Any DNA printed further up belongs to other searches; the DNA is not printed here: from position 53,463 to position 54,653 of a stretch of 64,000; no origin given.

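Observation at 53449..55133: Four co-directional accessory genes between pyrE and glnE: antitoxin-RelE followed by an Rx4H (HEPN-like) protein translationally coupled to a 55-aa zinc-ribbon protein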

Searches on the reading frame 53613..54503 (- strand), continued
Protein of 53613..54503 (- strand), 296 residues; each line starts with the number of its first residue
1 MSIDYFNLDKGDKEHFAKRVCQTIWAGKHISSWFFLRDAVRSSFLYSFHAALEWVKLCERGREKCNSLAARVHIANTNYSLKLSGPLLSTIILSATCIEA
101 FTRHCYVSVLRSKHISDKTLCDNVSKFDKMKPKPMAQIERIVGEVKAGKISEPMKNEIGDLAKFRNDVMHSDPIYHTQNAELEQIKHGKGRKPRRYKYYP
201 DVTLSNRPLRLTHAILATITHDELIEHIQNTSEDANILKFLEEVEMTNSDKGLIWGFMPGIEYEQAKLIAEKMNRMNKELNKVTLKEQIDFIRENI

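Call 43: find_encoding_contigs(protein=P0113, flank=6000, max_places=2)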
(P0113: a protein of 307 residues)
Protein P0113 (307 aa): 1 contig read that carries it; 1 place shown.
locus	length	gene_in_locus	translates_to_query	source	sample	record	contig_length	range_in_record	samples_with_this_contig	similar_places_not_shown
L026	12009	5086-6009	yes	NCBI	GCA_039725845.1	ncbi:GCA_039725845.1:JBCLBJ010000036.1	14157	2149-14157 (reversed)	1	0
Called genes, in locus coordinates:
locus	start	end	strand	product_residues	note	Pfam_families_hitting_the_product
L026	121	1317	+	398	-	PF13088:BNR_2, PF02012:BNR (faint)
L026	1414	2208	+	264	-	PF00730:HhH-GPD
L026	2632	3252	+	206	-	PF00589:Phage_integrase (weak)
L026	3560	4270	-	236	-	-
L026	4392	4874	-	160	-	PF05876:GpA_ATPase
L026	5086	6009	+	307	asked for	-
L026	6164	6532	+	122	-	PF01909:NTP_transf_2, PF18765:Polbeta (weak)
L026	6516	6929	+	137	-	PF05168:HEPN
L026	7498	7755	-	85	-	-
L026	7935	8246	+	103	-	PF22513:FitA-like_RHH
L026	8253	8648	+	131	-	PF01850:PIN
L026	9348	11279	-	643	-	PF00072:Response_reg, PF08447:PAS_3, PF00512:HisKA, PF02518:HATPase_c, PF00072:Response_reg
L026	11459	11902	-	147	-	PF00072:Response_reg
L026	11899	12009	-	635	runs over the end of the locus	PF00989:PAS, PF08448:PAS_4, PF13426:PAS_9, PF08447:PAS_3, PF00512:HisKA, PF02518:HATPase_c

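Call 44: find_encoding_contigs(protein=P0010, flank=6000, max_places=2)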
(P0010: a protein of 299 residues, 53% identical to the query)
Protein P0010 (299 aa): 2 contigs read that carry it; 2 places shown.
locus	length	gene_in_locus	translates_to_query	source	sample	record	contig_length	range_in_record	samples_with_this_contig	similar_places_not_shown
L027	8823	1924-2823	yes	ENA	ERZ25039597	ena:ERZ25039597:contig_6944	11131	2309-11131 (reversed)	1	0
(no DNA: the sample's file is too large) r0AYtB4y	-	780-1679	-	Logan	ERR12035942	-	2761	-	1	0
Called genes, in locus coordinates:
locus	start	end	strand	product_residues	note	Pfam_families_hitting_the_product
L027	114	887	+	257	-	PF23023:Anti-Pycsar_Apyc1 (weak), PF00753:Lactamase_B, PF13483:Lactamase_B_3 (weak), PF12706:Lactamase_B_2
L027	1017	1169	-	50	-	-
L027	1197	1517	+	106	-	-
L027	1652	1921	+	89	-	-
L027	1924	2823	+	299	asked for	-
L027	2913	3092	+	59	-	PF12441:CopG_antitoxin (weak)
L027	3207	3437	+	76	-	-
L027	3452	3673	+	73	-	-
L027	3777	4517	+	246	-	-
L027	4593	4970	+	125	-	PF09098:Dehyd-heme_bind (weak)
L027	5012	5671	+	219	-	-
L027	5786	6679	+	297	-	PF04389:Peptidase_M28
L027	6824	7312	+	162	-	-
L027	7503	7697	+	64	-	-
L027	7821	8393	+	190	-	-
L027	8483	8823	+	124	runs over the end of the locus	PF07883:Cupin_2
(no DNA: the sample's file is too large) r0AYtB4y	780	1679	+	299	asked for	-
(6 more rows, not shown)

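Call 45: find_encoding_contigs(protein=P0027, flank=6000, max_places=2)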
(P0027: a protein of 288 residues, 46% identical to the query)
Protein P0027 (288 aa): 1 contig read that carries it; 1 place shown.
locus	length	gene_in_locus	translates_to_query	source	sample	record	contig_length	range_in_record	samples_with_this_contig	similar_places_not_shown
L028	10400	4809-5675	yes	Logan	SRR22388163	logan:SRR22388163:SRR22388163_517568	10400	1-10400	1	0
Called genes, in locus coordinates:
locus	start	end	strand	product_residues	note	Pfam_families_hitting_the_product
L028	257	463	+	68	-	-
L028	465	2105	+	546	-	PF02463:SMC_N, PF13175:AAA_15, PF13476:AAA_23, PF13555:AAA_29 (weak), PF13175:AAA_15 (weak), PF13304:AAA_21 (weak), PF20469:OLD-like_TOPRIM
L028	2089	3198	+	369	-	PF00580:UvrD-helicase (weak), PF13245:AAA_19, PF00580:UvrD-helicase (weak), PF01443:Viral_helicase1 (weak)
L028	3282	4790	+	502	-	PF12705:PDDEXK_1 (weak), PF13482:RNase_H_2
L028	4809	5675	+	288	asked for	-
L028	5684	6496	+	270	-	-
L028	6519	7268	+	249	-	-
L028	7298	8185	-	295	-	PF01904:DUF72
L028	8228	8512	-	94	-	-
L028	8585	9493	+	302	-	PF14338:Mrr_N, PF04471:Mrr_cat, PF13156:Mrr_cat_2 (weak), PF22722:NA-iREase1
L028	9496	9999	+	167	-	-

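Call 57: find_encoding_contigs(protein=window:53613-54503:-, flank=3000, max_places=6)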
Protein window:53613-54503:- (296 aa): 8 contigs read that carry it; 3 places shown.
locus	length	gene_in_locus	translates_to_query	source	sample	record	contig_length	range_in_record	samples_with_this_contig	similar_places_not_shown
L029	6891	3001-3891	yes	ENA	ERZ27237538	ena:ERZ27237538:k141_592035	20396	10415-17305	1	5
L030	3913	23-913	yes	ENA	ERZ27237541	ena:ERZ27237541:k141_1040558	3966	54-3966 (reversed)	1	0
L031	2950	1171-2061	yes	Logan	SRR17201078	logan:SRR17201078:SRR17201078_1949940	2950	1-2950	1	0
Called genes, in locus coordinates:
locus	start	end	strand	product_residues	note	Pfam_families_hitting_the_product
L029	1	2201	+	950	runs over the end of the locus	PF03710:GlnE, PF08335:GlnD_UR_UTase, PF03710:GlnE, PF08335:GlnD_UR_UTase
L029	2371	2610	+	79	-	-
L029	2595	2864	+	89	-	-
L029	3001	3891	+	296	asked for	-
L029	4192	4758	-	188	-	PF00156:Pribosyltran, PF14681:UPRTase (weak)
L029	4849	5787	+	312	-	PF00763:THF_DHG_CYH, PF02882:THF_DHG_CYH_C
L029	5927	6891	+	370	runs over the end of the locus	PF01702:TGT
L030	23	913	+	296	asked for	-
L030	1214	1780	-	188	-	PF00156:Pribosyltran, PF14681:UPRTase (weak)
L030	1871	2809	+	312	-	PF00763:THF_DHG_CYH, PF02882:THF_DHG_CYH_C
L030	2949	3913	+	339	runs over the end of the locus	?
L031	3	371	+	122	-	?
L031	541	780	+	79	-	-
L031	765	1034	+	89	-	-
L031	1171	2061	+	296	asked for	-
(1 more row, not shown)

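Call 58: search_protein_families(library=pfam, proteins=[L018:1618-3435:+, L004:7151-8194:+, L013:7027-7770:+, L028:5684-6493:+, L028:6519-7265:+, L015:618-1175:+, L024:2-1162:+, L004:4974-5861:+, L027:1652-1918:+, L025:1157-1414:+], max_evalue=0.01)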
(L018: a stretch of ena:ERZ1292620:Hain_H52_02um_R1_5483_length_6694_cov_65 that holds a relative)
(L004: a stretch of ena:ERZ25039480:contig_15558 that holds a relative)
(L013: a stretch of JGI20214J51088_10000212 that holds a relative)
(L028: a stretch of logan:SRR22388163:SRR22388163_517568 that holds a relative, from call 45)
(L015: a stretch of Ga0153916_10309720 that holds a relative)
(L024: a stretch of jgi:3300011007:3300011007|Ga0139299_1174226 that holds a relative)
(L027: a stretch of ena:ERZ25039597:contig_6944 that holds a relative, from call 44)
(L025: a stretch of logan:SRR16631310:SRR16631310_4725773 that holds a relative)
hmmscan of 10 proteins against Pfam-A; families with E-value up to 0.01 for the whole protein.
L018:1618-3435:+ (606 aa): 28 families (the best 25 are shown)
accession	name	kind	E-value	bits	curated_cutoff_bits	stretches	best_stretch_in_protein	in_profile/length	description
PF00515.34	TPR_1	-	1.1e-58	193.2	27.8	5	419-452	1-34/34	Tetratricopeptide repeat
PF13181.12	TPR_8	-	8.4e-42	138.2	25.7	5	419-451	1-33/34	Tetratricopeptide repeat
PF07719.23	TPR_2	-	4.8e-41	135.9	27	5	419-452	1-34/34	Tetratricopeptide repeat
PF13432.12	TPR_16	-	1.5e-36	124.8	32.7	5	427-484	5-62/65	Tetratricopeptide repeat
PF13414.12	TPR_11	-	3.1e-36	123.2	26.8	5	428-464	3-39/42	TPR repeat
PF13431.12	TPR_17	-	2.2e-35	118.4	24.4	5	441-474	1-34/34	Tetratricopeptide repeat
PF00069.31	Pkinase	-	7.7e-34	117.7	31.7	1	80-353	1-252/263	Protein kinase domain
PF13424.12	TPR_12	-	1.1e-30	106.1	30.1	4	419-483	3-75/77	Tetratricopeptide repeat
PF07714.23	PK_Tyr_Ser-Thr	-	2e-27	96.6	23.1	1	85-362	6-257/258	Protein tyrosine and serine/threonine kinase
PF13371.12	TPR_9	-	2.2e-27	95.3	35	4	399-455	9-65/73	Tetratricopeptide repeat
PF13428.12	TPR_14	-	6.3e-25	85.6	23.5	4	420-461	2-43/44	Tetratricopeptide repeat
PF14559.12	TPR_19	-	2.9e-19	69.6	25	3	399-457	5-63/68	Tetratricopeptide repeat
PF13176.12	TPR_7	-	1.4e-18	65.8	27.9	0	455-484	1-30/36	Tetratricopeptide repeat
PF01239.28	PPTA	-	2.2e-18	65.2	29.5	1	435-464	1-30/32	Protein prenyltransferase alpha subunit repeat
PF12895.13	ANAPC3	-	1.6e-12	47.9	27.2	3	467-545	3-80/82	Anaphase-promoting complex, cyclosome, subunit 3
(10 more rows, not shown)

L004:7151-8194:+ (348 aa): 0 families

L013:7027-7770:+ (248 aa): 0 families

L028:5684-6493:+ (270 aa): 1 family
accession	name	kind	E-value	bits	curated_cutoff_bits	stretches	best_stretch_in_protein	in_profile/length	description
PF19835.5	SegE_GIY-YIG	-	0.0094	16.6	25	0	173-194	16-37/123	Putative endonuclease segE, GIY-YIG domain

L028:6519-7265:+ (249 aa): 1 family
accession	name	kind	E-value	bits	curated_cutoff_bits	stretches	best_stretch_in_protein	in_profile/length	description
PF22175.2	Ogg-HhH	-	0.00081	19.4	27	1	136-211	89-160/173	8-oxoguanine DNA glycosylase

L015:618-1175:+ (186 aa): 0 families

L024:2-1162:+ (387 aa): 3 families
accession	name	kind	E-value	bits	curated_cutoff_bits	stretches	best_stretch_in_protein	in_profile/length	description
PF14338.12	Mrr_N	-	9.1e-12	45.4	29.5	1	299-385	4-87/87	Mrr N-terminal domain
PF01844.29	HNH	-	6.4e-07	29.9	21.4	1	225-268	1-44/47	HNH endonuclease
PF14279.12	HNH_5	-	0.006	16.9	27.5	0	225-268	1-43/56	HNH endonuclease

L004:4974-5861:+ (296 aa): 0 families

L027:1652-1918:+ (89 aa): 1 family
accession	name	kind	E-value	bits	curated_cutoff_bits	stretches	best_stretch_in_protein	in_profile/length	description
PF22299.1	BRISC_FAM175B_helical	-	0.0072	16.5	27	0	56-89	25-57/62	BRISC complex subunit FAM175B, helical domain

L025:1157-1414:+ (86 aa): 1 family
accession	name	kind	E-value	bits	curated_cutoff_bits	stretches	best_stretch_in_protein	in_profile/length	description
PF04607.23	RelA_SpoT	-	2.6e-08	34.6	27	1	5-58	66-110/113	Region found in RelA / SpoT proteins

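Call 63: search_protein_families(library=padloc, proteins=[L018:1618-3435:+, L004:7151-8194:+, L013:7027-7770:+, L028:5684-6493:+, L028:6519-7265:+, L015:618-1175:+, L024:2-1162:+, L004:4974-5861:+, L028:3282-4787:+, L025:1157-1414:+], max_evalue=0.01)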
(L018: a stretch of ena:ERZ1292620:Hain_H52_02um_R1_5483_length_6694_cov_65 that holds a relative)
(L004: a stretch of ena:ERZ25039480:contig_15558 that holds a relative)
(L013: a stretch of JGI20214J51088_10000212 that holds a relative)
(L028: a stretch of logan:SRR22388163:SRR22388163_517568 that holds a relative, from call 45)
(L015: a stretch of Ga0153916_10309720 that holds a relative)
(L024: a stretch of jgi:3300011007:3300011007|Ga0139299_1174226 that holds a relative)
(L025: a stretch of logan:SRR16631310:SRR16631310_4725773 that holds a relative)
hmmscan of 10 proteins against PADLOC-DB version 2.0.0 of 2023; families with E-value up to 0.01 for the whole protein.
L018:1618-3435:+ (606 aa): 36 families (the best 25 are shown)
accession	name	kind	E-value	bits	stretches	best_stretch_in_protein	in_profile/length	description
PDLC04138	mad6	-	1.7e-54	183.9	1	62-392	35-339/659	mads_6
PDLC04042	PD-T4-6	-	4.4e-48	162.4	1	73-371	4-277/292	-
PDLC04047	PD-T4-6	-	4.2e-43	145.7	1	72-372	4-278/327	-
PDLC04053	PD-T4-6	-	8.5e-43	145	1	79-373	10-278/311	-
PDLC04060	PD-T4-6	-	1.3e-40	137.8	1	73-374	3-277/486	-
PDLC04057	PD-T4-6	-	5.4e-38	129.1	1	73-371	3-275/443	-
PDLC04061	PD-T4-6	-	6.6e-37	126.2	1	77-372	15-289/510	-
PDLC04054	PD-T4-6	-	1.9e-35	120.9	1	77-368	10-275/347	-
PDLC01088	C3a189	-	6.2e-35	118.9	1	85-305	4-208/840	kinase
PDLC04043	PD-T4-6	-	1.1e-33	115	1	79-368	16-279/452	-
PDLC04041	PD-T4-6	-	5.7e-33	112.8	1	66-359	17-286/443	-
PDLC04048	PD-T4-6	-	5.3e-32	109.6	1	73-369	5-275/354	-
PDLC04050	PD-T4-6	-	4.6e-30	102.9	1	72-306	58-267/480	-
PDLC04052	PD-T4-6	-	1.6e-29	101.5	1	76-371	7-281/496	-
PDLC04039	PD-T4-6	-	3.1e-29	100.3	1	72-369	9-278/458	-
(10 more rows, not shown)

L004:7151-8194:+ (348 aa): 1 family
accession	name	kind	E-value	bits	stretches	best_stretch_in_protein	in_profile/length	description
PDLC04447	PDC-M14A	-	7.8e-09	34.1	1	22-172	4-149/152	-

L013:7027-7770:+ (248 aa): 1 family
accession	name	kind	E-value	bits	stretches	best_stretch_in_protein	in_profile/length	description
PDLC01806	CARF1--CARF_HEPN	-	0.0017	15.6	0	204-234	347-377/410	-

L028:5684-6493:+ (270 aa): 3 families
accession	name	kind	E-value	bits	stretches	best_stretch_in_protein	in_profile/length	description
PDLC03973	UzuA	-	2.4e-65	218.9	1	3-270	4-278/278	-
PDLC03974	UzuA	-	6.3e-47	158.5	1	39-270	75-310/310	-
PDLC03701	HEase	-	0.00034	18.5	1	175-269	3-92/271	homing endonuclease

L028:6519-7265:+ (249 aa): 0 families

L015:618-1175:+ (186 aa): 1 family
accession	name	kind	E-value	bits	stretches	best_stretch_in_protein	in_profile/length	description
PDLC02241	AbiEi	-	0.002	15.9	1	113-154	141-181/199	AbiEi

L024:2-1162:+ (387 aa): 2 families
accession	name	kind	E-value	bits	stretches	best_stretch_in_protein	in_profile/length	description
PDLC03877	NsnA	-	2.2e-35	120.7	1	2-201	188-384/385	-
PDLC04027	PD-T4-2_A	-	7.5e-19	66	1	3-104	184-285/363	-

L004:4974-5861:+ (296 aa): 0 families

L028:3282-4787:+ (502 aa): 6 families
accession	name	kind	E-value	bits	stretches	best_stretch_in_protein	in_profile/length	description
PDLC01447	Cas4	-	1.1e-08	33.7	1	10-232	2-159/161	"CAS-I,CAS-II,CAS-III,CAS-IV,CAS-V,CAS-VI; acquisition_associated"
PDLC01250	Cas4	-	2e-08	32.7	1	14-230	2-167/168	"CAS-I,CAS-II,CAS-III,CAS-IV,CAS-V,CAS-VI; acquisition_associated"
PDLC00943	Cas4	-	1.1e-05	23.5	1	95-231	57-179/180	CRISPR-associated protein Cas4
PDLC00060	DruK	-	9.8e-05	19.8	1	103-238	142-267/347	PD-(D/E)XK nuclease superfamily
PDLC00944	Cas4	-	0.00014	20.1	1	87-230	48-176/177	Cas4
PDLC00059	DruK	-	0.0046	14.2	1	103-231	125-235/326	PD-(D/E)XK nuclease superfamily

L025:1157-1414:+ (86 aa): 1 family
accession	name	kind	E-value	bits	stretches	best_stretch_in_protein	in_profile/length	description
PDLC04999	PDC-S33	-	6.5e-10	37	1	6-48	138-175/349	-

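Call 71: fold_search(model_id=the predicted structure, library=pdb)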
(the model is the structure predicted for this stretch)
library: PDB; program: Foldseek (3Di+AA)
matches with E <= 10: 290; with E <= 0.001: 0
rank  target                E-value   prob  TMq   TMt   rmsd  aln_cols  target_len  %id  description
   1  6m6z_A                5.8e-01  0.21  0.20  0.26  22.3       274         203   12  A de novo designed transmembrane nanopore, TMH4C4 (released 2020-06-24)
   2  4wyv_C                7.2e-01  0.11  0.15  0.21  21.7       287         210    9  Crystal Structure of Human Translin in Open Conformation (released 2014-11-26)
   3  5o01_A                7.2e-01  0.04  0.11  0.12  22.8       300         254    8  Crystal structure of BtubC (BKLC) from P. vanneervenii (released 2017-07-19)
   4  5o09_1C               7.6e-01  0.04  0.11  0.12  22.4       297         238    8  BtubABC mini microtubule (released 2017-07-19)
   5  6m9t                  9.1e-01  0.05  0.12  0.09  31.1       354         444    9  Crystal structure of EP3 receptor bound to misoprostol-FA (released 2018-12-05)
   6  1r0d_B                9.5e-01  0.23  0.22  0.29  11.9       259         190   10  HIP1R THATCH DOMAIN CORE (released 2004-07-06)
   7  8d9p                  9.5e-01  0.13  0.17  0.23  25.4       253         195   10  De Novo Photosynthetic Reaction Center Protein Equipped with Heme B and Mn(II) cations (released 2022-09-28)
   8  8k9k_R                9.5e-01  0.08  0.14  0.15  21.6       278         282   10  Full agonist-bound mu-type opioid receptor-G protein complex (released 2024-05-29)
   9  5fu7_A                1.2e+00  0.08  0.16  0.11  23.4       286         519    9  drosophila nanos NBR peptide bound to the NOT module of the human CCR4-NOT complex (released 2016-03-23)
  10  4tql_A                1.3e+00  0.21  0.24  0.29  25.7       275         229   10  Computationally designed three helix bundle (released 2014-10-15)
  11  5sv1_A                1.3e+00  0.08  0.15  0.19  30.4       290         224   10  Structure of the ExbB/ExbD complex from E. coli at pH 4.5 (released 2016-09-28)
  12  8ufh_G                1.3e+00  0.08  0.15  0.14  20.9       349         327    9  Acinetobacter baylyi LptB2FG bound to Acinetobacter baylyi lipopolysaccharide and a macrocyclic peptide (released 2024-01-03)
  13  9cgk_A                1.3e+00  0.07  0.16  0.16  20.3       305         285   12  CryoEM structure of delta opioid receptor bound to G proteins and a full bitopic agonist (released 2025-04-02)
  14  6npw_C                1.4e+00  0.05  0.13  0.12  22.8       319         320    8  SSu72/Sympk in complex with Ser2/Ser5 phosphorylated peptide (released 2019-04-24)
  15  4phq_B                1.5e+00  0.08  0.18  0.19  27.0       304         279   10  ClyA CC6/264 ox (6-303) (released 2014-09-24)
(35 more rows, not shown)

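Call 72: search_protein_families(library=pfam, alignment_id=A2, max_evalue=5)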
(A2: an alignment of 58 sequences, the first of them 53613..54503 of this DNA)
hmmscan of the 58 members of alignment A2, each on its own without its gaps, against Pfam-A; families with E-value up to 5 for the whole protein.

A. member 1, window:53613-54503:- (296 aa): 0 families

B. families by the number of members that match (of 58 scanned): 22 families
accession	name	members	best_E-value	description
PF07751.16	Abi_2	2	0.064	Abi-like protein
PF04818.19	CID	1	0.013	CID domain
PF12322.14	T4_baseplate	1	0.026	T4 bacteriophage base plate protein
PF07085.17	DRTGG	1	0.032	DRTGG domain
PF18731.6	HEPN_Swt1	1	0.047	Swt1-like HEPN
PF19924.4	DUF6387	1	0.048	Family of unknown function (DUF6387)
PF18871.6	HEPN_Toprim_N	1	0.05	HEPN/Toprim N-terminal domain 1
PF10271.14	Tmp39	1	0.054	Putative transmembrane protein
PF18735.6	HEPN_RiboL-PSP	1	0.057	RiboL-PSP-HEPN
PF13977.11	TetR_C_6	1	0.062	BetI-type transcriptional repressor, C-terminal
PF18739.6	HEPN_Apea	1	0.068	Apea-like HEPN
PF20271.3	CATASP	1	0.068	CATRA-Associated Small Protein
PF20022.4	VMAP-M19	1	0.09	vWA-MoxR associated protein middle region 19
PF00553.25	CBM_2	1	0.11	Cellulose binding domain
PF23255.1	DUF7070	1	0.13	Domain of unknown function (DUF7070)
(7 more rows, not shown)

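Call 73: search_protein_families(library=padloc, alignment_id=A2, max_evalue=5)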
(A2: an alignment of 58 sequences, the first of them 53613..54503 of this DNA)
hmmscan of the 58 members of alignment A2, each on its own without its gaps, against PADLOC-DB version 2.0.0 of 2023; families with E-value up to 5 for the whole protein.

A. member 1, window:53613-54503:- (296 aa): 1 family
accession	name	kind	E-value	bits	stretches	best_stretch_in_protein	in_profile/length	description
PDLC04038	PD-T4-5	-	0.0056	14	1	125-179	153-209/309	-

B. families by the number of members that match (of 58 scanned): 10 families
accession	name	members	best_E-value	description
PDLC04038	PD-T4-5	1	0.0056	-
PDLC01163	CARF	1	0.015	"CARF, Csm6-like"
PDLC02075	Cas2a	1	0.018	-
PDLC01621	Csx1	1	0.029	CAS-III; associated_signaling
PDLC01509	Csx1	1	0.029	CAS-III; associated_signaling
PDLC03498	REase_II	1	0.031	Type II restriction enzyme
PDLC04804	PDC-S02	1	0.034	-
PDLC03820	RTasHEPN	1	0.047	DRT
PDLC04951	PDC-S19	1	0.049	-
PDLC02777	SspC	1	0.055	SspC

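Call 83: predict_structure(alignment_id=A5)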
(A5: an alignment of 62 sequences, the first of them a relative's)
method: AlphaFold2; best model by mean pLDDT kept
length: 307 residues; sequences in the alignment: 62
mean_pLDDT: 86.7   pTM: 0.86
mean pLDDT of the five models: 86.7, 84.9, 84.9, 84.2, 83.9
residues with pLDDT >= 90: 180; 70-90: 88; 50-70: 34; < 50: 5
segments of 3 or more residues with pLDDT < 50: none
pLDDT, mean of each block of 10 residues (from residue 1): 63 90 92 96 96 88 54 80 94 98 97 97 98 97 92 96 94 88 75 72 83 95 96 95 91 95 75 83 73 71 70
secondary structure, 60 per line:
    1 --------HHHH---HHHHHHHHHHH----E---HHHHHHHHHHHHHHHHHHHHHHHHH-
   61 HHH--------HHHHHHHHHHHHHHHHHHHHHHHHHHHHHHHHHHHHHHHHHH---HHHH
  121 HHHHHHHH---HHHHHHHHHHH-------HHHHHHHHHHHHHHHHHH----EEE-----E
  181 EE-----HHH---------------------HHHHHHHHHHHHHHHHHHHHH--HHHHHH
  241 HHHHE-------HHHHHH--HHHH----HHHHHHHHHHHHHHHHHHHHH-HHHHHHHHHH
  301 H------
elements in order: H9-12 H16-26 H35-59 H72-113 H117-128 H132-142 H150-167 E172-174 E180-182 H212-232 H235-244 H253-258 H261-264 H269-289 H291-301

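Call 88: find_related_loci(query=A1, collection=viral_contigs, flank=6000)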
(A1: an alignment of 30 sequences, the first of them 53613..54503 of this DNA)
Query A1 (296 aa) in viral_contigs; peptide patterns used: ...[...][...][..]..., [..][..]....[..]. (x = any residue, [..] = any of these).
32 stretches matched a pattern, but none encodes a relative of the query by tblastn (E <= 1e-3).
